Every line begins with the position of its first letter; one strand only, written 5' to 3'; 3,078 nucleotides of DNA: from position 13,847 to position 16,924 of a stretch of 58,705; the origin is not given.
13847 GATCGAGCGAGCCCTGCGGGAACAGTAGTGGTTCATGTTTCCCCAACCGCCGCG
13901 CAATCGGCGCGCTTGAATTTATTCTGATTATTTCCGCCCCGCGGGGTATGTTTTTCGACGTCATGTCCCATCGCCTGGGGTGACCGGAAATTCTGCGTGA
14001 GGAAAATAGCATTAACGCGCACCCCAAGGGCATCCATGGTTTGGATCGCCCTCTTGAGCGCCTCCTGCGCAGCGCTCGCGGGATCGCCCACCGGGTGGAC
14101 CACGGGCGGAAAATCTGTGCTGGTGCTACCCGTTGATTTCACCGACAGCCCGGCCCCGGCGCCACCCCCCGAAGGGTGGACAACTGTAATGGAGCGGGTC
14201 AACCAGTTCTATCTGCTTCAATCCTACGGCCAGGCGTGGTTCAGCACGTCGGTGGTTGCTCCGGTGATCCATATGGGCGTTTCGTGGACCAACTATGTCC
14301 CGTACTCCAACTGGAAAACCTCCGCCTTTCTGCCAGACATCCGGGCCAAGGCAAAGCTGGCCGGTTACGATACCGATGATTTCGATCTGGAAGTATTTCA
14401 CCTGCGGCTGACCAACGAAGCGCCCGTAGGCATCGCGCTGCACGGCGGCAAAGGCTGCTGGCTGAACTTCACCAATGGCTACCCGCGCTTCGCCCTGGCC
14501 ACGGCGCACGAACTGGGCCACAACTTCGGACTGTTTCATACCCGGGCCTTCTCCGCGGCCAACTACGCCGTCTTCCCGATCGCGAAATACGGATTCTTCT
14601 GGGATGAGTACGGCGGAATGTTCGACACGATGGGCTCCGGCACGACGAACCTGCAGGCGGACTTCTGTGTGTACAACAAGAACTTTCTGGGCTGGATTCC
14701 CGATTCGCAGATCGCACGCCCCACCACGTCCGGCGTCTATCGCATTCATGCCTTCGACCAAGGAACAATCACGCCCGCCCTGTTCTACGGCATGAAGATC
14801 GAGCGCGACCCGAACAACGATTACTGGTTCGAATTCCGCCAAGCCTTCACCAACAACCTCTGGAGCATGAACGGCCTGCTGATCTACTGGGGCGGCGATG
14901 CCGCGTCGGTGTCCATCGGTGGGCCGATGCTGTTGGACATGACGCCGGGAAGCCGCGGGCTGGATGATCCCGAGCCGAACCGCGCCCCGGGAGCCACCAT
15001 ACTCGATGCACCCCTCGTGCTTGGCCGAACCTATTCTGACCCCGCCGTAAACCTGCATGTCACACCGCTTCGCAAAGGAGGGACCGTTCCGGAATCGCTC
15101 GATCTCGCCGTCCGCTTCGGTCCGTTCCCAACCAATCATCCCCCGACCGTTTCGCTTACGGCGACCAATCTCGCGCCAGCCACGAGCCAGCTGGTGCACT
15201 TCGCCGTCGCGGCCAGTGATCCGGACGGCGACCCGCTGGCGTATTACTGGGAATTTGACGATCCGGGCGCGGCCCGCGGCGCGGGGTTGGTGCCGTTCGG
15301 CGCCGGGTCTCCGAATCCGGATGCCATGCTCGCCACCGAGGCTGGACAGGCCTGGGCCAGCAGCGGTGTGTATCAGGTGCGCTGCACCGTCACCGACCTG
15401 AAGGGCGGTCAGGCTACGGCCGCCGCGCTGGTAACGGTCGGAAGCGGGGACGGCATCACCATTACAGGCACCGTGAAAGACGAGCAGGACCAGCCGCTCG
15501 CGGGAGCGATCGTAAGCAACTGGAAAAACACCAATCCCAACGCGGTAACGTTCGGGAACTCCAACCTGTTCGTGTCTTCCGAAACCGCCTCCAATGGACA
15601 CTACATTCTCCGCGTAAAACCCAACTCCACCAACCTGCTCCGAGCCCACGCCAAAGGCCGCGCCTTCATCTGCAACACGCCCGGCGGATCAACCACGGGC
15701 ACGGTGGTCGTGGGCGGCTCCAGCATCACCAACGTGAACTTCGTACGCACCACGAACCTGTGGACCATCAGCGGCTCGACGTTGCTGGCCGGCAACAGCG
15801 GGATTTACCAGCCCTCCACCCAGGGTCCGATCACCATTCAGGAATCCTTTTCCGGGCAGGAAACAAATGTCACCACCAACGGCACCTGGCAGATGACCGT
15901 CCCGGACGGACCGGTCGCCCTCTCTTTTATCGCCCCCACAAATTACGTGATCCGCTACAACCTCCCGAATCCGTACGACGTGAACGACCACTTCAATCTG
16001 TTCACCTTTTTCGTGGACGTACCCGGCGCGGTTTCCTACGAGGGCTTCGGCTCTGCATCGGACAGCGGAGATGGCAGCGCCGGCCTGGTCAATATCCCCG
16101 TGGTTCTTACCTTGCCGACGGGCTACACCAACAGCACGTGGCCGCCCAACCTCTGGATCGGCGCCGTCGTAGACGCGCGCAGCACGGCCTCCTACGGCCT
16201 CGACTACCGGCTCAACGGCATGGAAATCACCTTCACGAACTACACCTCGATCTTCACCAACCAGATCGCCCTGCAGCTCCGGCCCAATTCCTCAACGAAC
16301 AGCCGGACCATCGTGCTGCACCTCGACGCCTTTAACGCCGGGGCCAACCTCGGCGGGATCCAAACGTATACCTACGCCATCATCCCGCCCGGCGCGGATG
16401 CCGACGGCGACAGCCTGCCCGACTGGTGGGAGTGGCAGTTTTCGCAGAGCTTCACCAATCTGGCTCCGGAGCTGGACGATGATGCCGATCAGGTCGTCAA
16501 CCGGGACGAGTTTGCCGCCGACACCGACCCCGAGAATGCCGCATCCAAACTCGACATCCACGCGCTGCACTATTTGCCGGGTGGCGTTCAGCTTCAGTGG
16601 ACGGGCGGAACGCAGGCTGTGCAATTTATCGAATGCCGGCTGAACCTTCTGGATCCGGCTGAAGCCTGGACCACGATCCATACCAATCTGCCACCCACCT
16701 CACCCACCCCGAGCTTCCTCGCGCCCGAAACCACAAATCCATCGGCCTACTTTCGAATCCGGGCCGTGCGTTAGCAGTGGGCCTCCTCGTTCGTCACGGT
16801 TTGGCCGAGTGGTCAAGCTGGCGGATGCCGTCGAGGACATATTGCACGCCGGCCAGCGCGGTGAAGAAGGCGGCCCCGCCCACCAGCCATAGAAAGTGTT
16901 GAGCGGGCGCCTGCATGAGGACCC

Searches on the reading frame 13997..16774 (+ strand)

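Call 68: search_protein_families(library=pfam, proteins=[window:13997-16774:+], max_evalue=1)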
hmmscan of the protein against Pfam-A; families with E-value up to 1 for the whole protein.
window:13997-16774:+ (925 aa): 11 families
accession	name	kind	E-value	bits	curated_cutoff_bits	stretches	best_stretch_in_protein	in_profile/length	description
PF18911.6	PKD_4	-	4.5e-08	33.5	27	1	380-480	1-84/85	PKD domain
PF00801.26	PKD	-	3.5e-05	24.1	23.5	1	389-475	6-75/80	PKD domain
PF13620.12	CarboxypepD_reg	-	0.00049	20.8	32.3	1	488-555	1-59/82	Carboxypeptidase regulatory-like domain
PF13688.12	Reprolysin_5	-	0.0024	18.6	27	1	164-187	140-163/196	Metallo-peptidase family M12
PF13582.12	Reprolysin_3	-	0.0066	17.4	22.4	1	164-182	103-123/123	Metallo-peptidase family M12B Reprolysin-like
PF13583.11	Reprolysin_4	-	0.015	15.4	22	1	160-188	127-158/203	Metallo-peptidase family M12B Reprolysin-like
PF17963.7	Big_9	-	0.034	15.5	23.6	1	380-479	1-88/89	Bacterial Ig domain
PF00413.30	Peptidase_M10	-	0.087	13.1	24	1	165-193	108-136/159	Matrixin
PF13574.12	Reprolysin_2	-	0.1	12.9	27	1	169-186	129-146/195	Metallo-peptidase family M12B Reprolysin-like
PF10462.15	Peptidase_M66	-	0.15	11.4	20.6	1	164-191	191-218/306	Peptidase M66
PF04972.22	BON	-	0.2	12.4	27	1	479-508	26-54/69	BON domain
